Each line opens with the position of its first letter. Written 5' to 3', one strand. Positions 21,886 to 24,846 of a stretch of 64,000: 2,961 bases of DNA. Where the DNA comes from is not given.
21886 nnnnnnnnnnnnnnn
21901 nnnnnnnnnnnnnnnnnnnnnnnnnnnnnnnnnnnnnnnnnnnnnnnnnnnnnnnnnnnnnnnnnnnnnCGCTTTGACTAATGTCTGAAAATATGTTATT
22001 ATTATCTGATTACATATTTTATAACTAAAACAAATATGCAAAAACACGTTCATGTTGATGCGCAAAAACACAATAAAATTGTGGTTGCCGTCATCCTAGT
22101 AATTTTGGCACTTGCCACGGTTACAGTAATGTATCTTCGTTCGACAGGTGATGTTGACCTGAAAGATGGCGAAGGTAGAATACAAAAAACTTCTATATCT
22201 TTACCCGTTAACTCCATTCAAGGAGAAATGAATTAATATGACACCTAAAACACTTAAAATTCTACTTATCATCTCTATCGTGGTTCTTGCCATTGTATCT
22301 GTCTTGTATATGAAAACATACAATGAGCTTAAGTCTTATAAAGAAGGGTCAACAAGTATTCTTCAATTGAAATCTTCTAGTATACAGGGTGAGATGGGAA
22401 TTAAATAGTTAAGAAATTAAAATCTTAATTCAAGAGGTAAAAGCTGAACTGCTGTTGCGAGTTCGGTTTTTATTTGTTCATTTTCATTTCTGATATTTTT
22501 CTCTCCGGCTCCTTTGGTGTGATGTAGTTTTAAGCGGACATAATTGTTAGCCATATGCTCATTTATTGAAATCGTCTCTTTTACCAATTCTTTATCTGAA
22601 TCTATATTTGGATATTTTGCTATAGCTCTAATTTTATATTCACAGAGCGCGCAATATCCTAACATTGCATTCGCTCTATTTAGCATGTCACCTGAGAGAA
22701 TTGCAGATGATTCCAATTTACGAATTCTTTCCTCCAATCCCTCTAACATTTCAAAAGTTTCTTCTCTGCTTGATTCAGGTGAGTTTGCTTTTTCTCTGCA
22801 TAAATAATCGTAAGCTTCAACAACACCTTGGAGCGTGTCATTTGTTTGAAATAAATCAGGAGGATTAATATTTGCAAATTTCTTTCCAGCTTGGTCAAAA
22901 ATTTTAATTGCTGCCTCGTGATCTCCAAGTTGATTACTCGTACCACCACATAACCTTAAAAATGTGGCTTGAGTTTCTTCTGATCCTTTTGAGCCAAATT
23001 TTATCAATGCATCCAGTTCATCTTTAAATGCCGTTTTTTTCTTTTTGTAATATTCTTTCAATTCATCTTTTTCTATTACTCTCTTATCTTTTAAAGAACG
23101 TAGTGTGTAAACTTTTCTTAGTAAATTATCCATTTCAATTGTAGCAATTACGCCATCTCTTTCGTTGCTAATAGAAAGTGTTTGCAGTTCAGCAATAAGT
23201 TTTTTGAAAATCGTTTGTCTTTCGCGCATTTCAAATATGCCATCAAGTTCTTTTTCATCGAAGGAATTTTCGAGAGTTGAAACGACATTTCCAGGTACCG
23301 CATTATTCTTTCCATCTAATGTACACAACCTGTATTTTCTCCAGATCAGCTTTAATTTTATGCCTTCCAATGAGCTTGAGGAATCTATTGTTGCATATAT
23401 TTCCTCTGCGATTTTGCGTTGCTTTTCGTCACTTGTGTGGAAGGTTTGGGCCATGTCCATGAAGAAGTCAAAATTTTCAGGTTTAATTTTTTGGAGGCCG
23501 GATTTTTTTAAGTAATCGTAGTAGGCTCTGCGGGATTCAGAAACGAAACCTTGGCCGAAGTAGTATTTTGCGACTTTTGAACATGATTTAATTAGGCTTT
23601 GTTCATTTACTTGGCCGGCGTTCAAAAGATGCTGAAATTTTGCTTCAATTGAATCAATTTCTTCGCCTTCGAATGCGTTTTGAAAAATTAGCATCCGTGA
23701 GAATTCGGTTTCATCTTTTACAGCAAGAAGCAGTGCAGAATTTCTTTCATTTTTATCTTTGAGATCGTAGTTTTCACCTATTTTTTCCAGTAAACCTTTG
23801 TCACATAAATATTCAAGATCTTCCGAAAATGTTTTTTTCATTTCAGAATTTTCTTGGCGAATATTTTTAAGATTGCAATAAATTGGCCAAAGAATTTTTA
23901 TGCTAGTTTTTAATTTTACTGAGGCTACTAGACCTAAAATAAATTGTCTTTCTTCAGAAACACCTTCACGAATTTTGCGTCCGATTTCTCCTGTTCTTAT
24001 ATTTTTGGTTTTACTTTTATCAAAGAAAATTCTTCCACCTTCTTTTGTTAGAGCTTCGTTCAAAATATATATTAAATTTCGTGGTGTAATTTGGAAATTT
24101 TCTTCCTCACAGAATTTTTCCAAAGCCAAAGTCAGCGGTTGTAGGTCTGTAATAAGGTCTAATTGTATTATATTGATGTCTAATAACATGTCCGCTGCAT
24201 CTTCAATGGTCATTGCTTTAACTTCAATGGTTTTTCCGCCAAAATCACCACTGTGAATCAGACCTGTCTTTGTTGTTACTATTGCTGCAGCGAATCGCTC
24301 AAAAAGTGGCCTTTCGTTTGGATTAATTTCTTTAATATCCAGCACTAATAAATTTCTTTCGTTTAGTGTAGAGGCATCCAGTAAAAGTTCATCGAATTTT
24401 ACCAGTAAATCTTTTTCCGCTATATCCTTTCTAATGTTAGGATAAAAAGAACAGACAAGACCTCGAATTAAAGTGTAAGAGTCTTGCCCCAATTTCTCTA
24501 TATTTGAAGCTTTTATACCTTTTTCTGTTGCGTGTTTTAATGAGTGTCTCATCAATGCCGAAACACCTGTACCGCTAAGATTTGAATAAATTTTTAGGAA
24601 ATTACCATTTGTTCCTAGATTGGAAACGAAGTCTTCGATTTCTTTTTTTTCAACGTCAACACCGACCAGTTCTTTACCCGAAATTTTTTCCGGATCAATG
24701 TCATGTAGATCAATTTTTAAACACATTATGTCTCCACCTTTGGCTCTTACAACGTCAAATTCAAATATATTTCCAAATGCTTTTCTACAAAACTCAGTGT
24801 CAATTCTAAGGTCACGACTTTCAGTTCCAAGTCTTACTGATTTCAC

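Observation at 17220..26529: Candidate undescribed nucleotide-second-messenger system: two paralogous class-III-cyclase-like proteins flanking two tandem cNMP-binding-like proteins and two mini membrane peptides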

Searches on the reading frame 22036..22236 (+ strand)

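Call 4: search_protein_families(library=pfam, proteins=[window:22036-22236:+], max_evalue=1)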
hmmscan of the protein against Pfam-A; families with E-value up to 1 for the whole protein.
window:22036-22236:+ (66 aa): 0 families

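Call 5: search_protein_families(library=ncbifam, proteins=[window:22036-22236:+], max_evalue=1)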
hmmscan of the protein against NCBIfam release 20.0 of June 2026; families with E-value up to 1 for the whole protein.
window:22036-22236:+ (66 aa): 2 families
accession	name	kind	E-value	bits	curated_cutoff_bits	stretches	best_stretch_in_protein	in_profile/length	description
NF007279.0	PRK09738.1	subfamily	0.11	12.4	73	1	11-46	4-39/52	type I toxin-antitoxin system Hok family toxin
NF052260.1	SCO2583_fam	equivalog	0.19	10.4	205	1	6-56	59-109/354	SCO2583 family membrane protein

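Call 73: search_protein_families(library=padloc, proteins=[window:22036-22236:+], max_evalue=1)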
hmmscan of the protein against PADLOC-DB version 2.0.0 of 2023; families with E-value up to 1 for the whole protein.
window:22036-22236:+ (66 aa): 0 families

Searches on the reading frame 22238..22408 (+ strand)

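Call 4: search_protein_families(library=pfam, proteins=[window:22238-22408:+], max_evalue=1)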
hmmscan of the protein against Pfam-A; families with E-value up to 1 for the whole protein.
window:22238-22408:+ (56 aa): 1 family
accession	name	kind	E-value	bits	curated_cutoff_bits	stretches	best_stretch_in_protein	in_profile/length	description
PF17204.8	Sid-5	-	0.09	13.4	27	1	8-45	18-57/76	Sid-5 family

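Call 5: search_protein_families(library=ncbifam, proteins=[window:22238-22408:+], max_evalue=1)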
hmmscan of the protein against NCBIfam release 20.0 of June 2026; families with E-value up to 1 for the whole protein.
window:22238-22408:+ (56 aa): 0 families

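Call 73: search_protein_families(library=padloc, proteins=[window:22238-22408:+], max_evalue=1)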
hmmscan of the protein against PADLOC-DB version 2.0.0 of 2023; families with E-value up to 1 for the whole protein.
window:22238-22408:+ (56 aa): 0 families

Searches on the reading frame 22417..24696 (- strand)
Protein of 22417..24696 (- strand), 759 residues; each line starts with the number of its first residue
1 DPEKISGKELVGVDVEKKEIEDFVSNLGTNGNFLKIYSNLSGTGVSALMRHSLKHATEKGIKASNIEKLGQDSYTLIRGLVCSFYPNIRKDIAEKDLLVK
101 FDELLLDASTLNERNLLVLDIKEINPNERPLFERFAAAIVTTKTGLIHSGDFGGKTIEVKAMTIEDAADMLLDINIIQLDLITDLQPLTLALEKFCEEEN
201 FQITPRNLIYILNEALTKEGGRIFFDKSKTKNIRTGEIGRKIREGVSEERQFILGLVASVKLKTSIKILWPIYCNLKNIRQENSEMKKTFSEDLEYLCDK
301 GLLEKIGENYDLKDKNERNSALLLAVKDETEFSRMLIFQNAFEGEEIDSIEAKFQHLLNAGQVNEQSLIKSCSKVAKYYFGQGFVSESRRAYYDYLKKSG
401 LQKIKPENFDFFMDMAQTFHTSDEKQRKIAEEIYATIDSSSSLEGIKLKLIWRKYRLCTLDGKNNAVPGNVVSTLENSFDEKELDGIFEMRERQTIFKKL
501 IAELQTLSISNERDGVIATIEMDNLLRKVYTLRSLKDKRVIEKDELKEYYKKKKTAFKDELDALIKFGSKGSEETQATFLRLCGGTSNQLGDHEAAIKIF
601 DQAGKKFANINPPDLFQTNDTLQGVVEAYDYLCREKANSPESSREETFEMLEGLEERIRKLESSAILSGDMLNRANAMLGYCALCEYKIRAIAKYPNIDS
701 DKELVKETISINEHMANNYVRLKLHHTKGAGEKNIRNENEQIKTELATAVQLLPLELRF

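Call 55: predict_structure(alignment_id=A6)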
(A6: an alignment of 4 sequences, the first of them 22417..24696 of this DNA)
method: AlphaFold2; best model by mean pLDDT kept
length: 759 residues; sequences in the alignment: 4
mean_pLDDT: 80.3   pTM: 0.59
mean pLDDT of the five models: 80.3, 77.4, 77.1, 76.1, 75.3
residues with pLDDT >= 90: 154; 70-90: 461; 50-70: 124; < 50: 20
segments of 3 or more residues with pLDDT < 50: 1-8, 537-541
pLDDT, mean of each block of 10 residues (from residue 1): 47 74 81 77 66 84 83 85 84 86 86 86 77 86 85 75 67 63 77 75 56 69 72 54 61 79 80 79 85 88 85 75 60 70 75 84 79 88 80 89 82 86 82 88 86 82 59 66 77 81 90 91 89 60 69 90 83 90 92 93 89 79 95 87 89 95 84 91 94 88 91 92 81 85 90 87
secondary structure, 60 per line:
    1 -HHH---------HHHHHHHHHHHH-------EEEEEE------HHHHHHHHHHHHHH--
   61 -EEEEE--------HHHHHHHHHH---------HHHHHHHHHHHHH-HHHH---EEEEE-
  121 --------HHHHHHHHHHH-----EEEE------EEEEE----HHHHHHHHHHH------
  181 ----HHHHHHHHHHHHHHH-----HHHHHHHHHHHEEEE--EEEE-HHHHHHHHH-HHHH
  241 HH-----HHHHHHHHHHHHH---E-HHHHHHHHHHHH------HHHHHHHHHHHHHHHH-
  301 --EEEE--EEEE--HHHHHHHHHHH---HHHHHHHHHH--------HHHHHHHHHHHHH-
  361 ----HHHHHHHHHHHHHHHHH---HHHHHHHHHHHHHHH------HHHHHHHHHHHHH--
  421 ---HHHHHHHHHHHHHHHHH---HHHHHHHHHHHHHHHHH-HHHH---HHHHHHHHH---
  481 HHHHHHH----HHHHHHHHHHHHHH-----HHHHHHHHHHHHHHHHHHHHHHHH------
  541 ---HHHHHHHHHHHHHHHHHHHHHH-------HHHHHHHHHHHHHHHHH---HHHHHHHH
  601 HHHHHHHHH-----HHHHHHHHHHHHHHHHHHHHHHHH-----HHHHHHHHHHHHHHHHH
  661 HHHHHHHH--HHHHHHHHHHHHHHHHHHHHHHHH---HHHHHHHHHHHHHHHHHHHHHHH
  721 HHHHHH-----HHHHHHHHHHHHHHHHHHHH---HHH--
elements in order (helices of 4 or more, strands of 3 or more residues): H14-25 E33-38 H45-58 E62-66 H75-84 H94-106 H108-111 E115-119 H129-139 E145-148 E155-159 H164-174 H185-199 H205-215 E216-219 E222-225 H227-235 H237-242 H248-260 H266-277 H284-299 E303-306 E309-312 H315-325 H329-338 H347-359 H365-381 H385-399 H406-418 H424-440 H444-460 H462-465 H469-477 H481-487 H492-505 H511-534 H544-565 H573-589 H593-609 H615-638 H644-668 H671-694 H698-726 H732-751

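Call 58: fold_search(model_id=the predicted structure, library=pdb)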
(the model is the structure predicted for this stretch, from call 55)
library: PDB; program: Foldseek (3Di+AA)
matches with E <= 10: 1189; with E <= 0.001: 14
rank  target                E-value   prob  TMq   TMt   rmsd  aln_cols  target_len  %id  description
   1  6mfv_A                8.9e-09  1.00  0.24  0.26  25.6       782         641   13  Crystal structure of the Signal Transduction ATPase with Numerous Domains (STAND) protein with a tetratricopeptide rep (released 2019-02-20)
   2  1z6t_B                8.4e-06  1.00  0.20  0.24  23.7       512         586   12  Structure of the apoptotic protease-activating factor 1 bound to ADP (released 2005-04-19)
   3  9zjs_A                1.4e-05  1.00  0.17  0.12  27.7       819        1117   10  Human sterile alpha motif domain-containing protein 9 (SAMD9), asymmetric dimer "shell" shape (released 2026-02-25)
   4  2qby_B                7.1e-05  1.00  0.23  0.42  11.9       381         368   15  Crystal structure of a heterodimer of Cdc6/Orc1 initiators bound to origin DNA (from S. solfataricus) (released 2007-09-11)
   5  2qby_A                9.3e-05  1.00  0.23  0.42  14.0       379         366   15  Crystal structure of a heterodimer of Cdc6/Orc1 initiators bound to origin DNA (from S. solfataricus) (released 2007-09-11)
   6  7jlv_A                2.2e-04  1.00  0.20  0.32  17.2       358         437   12  Structure of the activated Roq1 resistosome directly recognizing the pathogen effector XopQ (released 2020-12-02)
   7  4ui9_X                4.1e-04  1.00  0.15  0.21  22.4       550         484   14  Atomic structure of the human Anaphase-Promoting Complex (released 2015-06-17)
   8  8y6q_J                4.2e-04  1.00  0.19  0.14  17.4       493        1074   15  Structure of the Dark/Dronc complex (released 2024-08-07)
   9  9rtt_Q                5.1e-04  0.97  0.14  0.12  28.2       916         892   10  Activated Elongation Complex with IWS1 and ELOF1 (released 2025-09-03)
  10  9hvq_Q                5.1e-04  0.96  0.13  0.12  28.5       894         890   11  Structure of the transcribing Pol II-DSIF-PAF-SPT6-RECQL5 complex (released 2025-07-16)
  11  2fna_A                5.6e-04  1.00  0.16  0.30  17.4       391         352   14  Crystal structure of an archaeal aaa+ atpase (sso1545) from sulfolobus solfataricus p2 at 2.00 A resolution (released 2006-02-07)
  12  8dgc_B                5.8e-04  0.98  0.17  0.08  29.5       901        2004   11  Avs3 bound to phage PhiV-1 terminase (released 2022-08-03)
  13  6hc2_E                8.2e-04  1.00  0.24  0.40  10.3       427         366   11  Crystal structure of NuMA/LGN hetero-hexamers (released 2019-05-29)
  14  9ria_A                8.2e-04  1.00  0.22  0.20  16.6       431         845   13  Cryo-EM structure of tomato NRC3-AVRcap1b complex (released 2025-07-23)
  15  9ri9_B                1.0e-03  1.00  0.21  0.19  17.2       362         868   13  Cryo-EM structure of the tomato NRC3 hexameric resistosome (released 2025-07-23)
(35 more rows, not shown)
